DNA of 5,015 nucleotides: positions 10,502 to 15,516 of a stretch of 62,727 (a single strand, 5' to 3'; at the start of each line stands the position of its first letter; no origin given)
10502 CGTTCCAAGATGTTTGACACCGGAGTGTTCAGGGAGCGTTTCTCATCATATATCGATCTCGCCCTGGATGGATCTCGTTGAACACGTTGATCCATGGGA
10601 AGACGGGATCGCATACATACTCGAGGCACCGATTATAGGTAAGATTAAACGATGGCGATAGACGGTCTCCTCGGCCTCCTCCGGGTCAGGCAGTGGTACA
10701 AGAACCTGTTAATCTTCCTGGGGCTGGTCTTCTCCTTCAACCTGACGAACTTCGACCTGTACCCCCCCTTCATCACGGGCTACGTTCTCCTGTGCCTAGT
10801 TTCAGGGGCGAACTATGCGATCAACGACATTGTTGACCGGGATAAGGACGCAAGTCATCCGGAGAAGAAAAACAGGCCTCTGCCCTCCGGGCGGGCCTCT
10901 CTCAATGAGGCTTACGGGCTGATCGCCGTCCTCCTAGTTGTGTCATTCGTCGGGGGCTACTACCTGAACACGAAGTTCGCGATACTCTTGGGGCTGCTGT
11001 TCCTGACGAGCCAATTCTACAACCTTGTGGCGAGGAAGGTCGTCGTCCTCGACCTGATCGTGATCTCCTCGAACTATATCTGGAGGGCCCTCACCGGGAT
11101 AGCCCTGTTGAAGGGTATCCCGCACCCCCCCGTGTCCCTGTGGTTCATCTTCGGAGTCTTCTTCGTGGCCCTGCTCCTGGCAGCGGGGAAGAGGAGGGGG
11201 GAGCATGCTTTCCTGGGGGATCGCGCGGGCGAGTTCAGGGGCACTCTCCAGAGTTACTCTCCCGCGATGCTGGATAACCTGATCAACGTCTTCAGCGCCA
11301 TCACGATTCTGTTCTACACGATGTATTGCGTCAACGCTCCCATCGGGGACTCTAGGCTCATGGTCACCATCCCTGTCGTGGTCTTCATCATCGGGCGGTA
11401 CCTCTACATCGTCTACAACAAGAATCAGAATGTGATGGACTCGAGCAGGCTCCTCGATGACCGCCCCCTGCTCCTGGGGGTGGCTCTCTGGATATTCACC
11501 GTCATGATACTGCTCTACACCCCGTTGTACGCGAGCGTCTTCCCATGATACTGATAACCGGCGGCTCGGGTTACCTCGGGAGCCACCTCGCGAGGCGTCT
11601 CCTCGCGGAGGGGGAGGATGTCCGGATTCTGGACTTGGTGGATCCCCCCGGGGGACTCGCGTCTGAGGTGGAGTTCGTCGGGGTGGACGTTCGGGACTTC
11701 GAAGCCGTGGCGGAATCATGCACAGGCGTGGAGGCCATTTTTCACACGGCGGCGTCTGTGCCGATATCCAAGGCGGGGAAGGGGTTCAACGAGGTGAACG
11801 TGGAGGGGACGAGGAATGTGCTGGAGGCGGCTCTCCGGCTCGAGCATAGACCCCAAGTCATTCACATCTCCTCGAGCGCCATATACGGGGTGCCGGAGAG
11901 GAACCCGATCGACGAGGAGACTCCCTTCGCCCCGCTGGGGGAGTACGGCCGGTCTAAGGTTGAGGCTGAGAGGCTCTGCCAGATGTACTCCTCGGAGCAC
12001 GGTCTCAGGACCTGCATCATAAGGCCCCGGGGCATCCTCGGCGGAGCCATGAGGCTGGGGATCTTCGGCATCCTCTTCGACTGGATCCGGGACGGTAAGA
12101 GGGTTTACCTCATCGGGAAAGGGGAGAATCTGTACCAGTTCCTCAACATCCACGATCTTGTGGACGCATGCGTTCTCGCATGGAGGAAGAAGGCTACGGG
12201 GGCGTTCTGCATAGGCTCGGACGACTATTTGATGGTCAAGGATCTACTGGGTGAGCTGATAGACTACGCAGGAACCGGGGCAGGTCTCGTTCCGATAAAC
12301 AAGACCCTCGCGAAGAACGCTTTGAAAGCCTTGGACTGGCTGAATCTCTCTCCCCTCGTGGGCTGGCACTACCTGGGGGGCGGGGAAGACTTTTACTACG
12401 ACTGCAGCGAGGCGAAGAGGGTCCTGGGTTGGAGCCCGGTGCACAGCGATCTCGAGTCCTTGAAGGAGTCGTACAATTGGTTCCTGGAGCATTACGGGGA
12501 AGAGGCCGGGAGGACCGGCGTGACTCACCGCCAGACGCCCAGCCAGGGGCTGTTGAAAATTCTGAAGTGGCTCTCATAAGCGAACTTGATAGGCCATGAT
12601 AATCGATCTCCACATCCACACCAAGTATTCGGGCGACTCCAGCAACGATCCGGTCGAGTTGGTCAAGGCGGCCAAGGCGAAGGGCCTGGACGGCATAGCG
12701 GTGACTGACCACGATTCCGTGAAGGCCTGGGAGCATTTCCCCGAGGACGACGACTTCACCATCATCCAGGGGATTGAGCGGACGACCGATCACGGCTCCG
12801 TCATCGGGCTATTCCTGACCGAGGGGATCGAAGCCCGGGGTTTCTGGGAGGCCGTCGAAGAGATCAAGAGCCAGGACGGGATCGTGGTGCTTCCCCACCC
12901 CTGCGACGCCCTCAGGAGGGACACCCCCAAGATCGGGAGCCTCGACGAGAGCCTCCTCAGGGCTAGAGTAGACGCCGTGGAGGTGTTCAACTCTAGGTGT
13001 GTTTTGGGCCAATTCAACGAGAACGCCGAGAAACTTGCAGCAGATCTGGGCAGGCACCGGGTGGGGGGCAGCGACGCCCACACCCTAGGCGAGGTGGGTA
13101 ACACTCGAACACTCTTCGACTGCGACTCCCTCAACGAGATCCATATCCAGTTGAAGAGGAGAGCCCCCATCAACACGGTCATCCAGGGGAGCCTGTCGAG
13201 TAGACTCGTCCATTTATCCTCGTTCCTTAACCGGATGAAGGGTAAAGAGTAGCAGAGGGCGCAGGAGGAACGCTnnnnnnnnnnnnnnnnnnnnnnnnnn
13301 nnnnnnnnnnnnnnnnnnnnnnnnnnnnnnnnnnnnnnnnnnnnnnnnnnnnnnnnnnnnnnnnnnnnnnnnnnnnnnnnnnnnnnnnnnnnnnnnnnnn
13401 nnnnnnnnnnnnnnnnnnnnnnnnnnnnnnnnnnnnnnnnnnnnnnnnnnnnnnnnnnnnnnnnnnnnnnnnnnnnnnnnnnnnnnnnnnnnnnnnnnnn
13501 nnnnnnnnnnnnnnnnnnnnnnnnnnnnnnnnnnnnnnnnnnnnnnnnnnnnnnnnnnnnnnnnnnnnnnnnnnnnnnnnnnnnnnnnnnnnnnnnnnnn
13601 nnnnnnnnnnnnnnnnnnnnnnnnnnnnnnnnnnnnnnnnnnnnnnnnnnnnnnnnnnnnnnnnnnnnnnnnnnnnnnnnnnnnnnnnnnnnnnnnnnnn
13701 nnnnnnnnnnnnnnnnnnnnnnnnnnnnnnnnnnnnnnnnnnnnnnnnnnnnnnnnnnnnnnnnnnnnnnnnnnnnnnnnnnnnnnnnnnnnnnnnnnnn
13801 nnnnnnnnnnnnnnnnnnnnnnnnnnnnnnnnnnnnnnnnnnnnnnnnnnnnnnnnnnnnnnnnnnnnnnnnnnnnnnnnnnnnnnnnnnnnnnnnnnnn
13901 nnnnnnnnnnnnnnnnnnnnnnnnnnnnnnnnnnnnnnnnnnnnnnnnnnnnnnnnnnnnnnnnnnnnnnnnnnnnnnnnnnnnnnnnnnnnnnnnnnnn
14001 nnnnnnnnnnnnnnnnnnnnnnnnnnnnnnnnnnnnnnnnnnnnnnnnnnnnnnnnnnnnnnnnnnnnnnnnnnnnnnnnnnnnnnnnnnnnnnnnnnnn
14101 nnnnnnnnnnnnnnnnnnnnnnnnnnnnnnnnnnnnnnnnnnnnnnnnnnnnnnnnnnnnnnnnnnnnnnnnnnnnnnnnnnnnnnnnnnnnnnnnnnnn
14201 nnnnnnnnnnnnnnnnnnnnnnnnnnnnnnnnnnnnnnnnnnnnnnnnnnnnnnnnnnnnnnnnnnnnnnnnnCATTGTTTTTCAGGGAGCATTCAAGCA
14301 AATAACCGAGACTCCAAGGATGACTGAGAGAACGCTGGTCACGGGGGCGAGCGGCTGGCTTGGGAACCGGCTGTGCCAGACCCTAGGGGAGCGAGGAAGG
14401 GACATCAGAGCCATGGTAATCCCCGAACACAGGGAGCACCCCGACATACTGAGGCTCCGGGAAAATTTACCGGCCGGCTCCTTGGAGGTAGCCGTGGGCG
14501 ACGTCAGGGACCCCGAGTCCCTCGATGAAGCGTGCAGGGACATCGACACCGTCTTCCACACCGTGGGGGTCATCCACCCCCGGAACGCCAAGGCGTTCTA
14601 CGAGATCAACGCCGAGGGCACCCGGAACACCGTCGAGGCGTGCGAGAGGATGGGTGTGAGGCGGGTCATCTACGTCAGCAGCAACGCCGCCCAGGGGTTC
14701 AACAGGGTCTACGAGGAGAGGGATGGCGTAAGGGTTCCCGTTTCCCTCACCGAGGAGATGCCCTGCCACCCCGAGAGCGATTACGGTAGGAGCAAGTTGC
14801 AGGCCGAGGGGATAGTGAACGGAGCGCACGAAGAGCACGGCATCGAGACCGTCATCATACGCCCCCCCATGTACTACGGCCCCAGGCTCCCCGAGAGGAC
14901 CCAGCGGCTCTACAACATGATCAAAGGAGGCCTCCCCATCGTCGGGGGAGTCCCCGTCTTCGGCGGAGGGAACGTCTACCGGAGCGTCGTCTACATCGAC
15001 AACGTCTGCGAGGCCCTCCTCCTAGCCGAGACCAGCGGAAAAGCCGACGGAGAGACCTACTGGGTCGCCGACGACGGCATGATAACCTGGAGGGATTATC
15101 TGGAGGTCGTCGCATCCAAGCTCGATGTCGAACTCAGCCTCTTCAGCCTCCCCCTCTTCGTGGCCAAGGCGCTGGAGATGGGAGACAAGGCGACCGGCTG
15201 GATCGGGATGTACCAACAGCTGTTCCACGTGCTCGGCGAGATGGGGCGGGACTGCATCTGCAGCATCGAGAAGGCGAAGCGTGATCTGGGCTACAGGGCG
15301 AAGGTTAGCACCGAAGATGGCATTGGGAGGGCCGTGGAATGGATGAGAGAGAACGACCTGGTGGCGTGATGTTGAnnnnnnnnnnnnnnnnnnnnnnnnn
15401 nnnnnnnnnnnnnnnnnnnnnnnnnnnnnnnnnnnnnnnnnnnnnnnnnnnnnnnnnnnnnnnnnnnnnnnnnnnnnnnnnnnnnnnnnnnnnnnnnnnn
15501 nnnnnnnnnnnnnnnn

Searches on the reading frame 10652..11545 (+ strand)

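Call 87: search_protein_families(library=pfam, proteins=[window:10652-11545:+], max_evalue=0.001)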
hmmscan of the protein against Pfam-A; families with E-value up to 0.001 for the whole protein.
window:10652-11545:+ (298 aa): 1 family
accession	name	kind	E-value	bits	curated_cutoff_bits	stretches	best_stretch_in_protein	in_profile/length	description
PF01040.23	UbiA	-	1e-23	84.4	34.2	1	38-259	20-237/250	UbiA prenyltransferase family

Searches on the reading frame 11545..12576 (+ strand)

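Call 87: search_protein_families(library=pfam, proteins=[window:11545-12576:+], max_evalue=0.001)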
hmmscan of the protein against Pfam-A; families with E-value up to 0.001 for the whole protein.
window:11545-12576:+ (344 aa): 7 families
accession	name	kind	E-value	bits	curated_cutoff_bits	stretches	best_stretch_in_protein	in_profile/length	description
PF01370.27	Epimerase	-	6.4e-42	144.1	20.9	1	2-218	1-230/240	NAD dependent epimerase/dehydratase family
PF16363.11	GDP_Man_Dehyd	-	6.1e-29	102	27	1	3-299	1-322/332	GDP-mannose 4,6 dehydratase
PF01073.25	3Beta_HSD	-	2e-25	89.8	22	1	3-215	1-231/280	3-beta hydroxysteroid dehydrogenase/isomerase family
PF07993.18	NAD_binding_4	-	7.4e-22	78.2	20.1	1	55-166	82-209/258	Male sterility protein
PF04321.23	RmlD_sub_bind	-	1.2e-13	51.3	27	1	2-160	3-147/287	RmlD substrate binding domain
PF13460.12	NAD_binding_10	-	2.4e-09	37.8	27.2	1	6-164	1-146/184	NAD(P)H-binding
PF02719.21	Polysacc_synt_2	-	4.8e-07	29.7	20.2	1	2-110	1-128/293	Polysaccharide biosynthesis protein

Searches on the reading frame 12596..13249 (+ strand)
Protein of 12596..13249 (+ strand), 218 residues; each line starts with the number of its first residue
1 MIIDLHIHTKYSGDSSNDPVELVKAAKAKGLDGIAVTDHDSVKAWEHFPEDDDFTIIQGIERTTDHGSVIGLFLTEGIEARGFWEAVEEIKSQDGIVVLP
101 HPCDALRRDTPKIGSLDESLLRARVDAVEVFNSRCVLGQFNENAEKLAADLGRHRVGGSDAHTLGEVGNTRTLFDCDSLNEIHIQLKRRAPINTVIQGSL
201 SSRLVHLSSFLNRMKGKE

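Call 87: search_protein_families(library=pfam, proteins=[window:12596-13249:+], max_evalue=0.001)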
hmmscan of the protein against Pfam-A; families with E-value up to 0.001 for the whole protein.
window:12596-13249:+ (218 aa): 2 families
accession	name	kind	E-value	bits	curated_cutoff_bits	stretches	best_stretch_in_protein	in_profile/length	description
PF02811.25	PHP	-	6.7e-11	43.2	26.4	1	4-48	1-46/164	PHP domain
PF13263.12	PHP_C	-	9.3e-11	41.6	21.3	1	139-181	2-46/56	PHP-associated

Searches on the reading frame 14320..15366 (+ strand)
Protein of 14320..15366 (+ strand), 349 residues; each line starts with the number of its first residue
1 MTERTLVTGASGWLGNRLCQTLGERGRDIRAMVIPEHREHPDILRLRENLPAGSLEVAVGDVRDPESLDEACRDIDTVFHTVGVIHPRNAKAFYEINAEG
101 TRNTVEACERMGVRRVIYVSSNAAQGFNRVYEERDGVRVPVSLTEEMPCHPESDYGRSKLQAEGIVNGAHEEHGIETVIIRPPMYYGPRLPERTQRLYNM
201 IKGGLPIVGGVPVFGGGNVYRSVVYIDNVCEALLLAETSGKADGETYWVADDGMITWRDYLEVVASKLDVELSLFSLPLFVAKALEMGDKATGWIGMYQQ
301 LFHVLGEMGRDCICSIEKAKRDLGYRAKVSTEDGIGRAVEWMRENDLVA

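Call 87: search_protein_families(library=pfam, proteins=[window:14320-15366:+], max_evalue=0.001)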
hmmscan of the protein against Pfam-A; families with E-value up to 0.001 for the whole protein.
window:14320-15366:+ (349 aa): 9 families
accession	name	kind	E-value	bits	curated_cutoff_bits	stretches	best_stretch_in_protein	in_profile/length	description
PF01370.27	Epimerase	-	1.7e-35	123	20.9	1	6-247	2-237/240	NAD dependent epimerase/dehydratase family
PF01073.25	3Beta_HSD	-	1.9e-32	112.8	22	1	6-277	1-278/280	3-beta hydroxysteroid dehydrogenase/isomerase family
PF16363.11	GDP_Man_Dehyd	-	6.3e-21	75.6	27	1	6-335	1-329/332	GDP-mannose 4,6 dehydratase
PF07993.18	NAD_binding_4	-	2.8e-17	63.1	20.1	1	7-203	1-225/258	Male sterility protein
PF13460.12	NAD_binding_10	-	2.2e-14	54.2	27.2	1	9-126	1-103/184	NAD(P)H-binding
PF02719.21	Polysacc_synt_2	-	1.8e-12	47.5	20.2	1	6-124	2-131/293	Polysaccharide biosynthesis protein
PF04321.23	RmlD_sub_bind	-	1.2e-10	41.4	27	1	4-187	2-153/287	RmlD substrate binding domain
PF05368.20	NmrA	-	5e-08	33.3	27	1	2-121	2-107/298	NmrA-like family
PF00106.31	adh_short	-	4.5e-05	23.4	26.6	1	5-180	3-177/195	short chain dehydrogenase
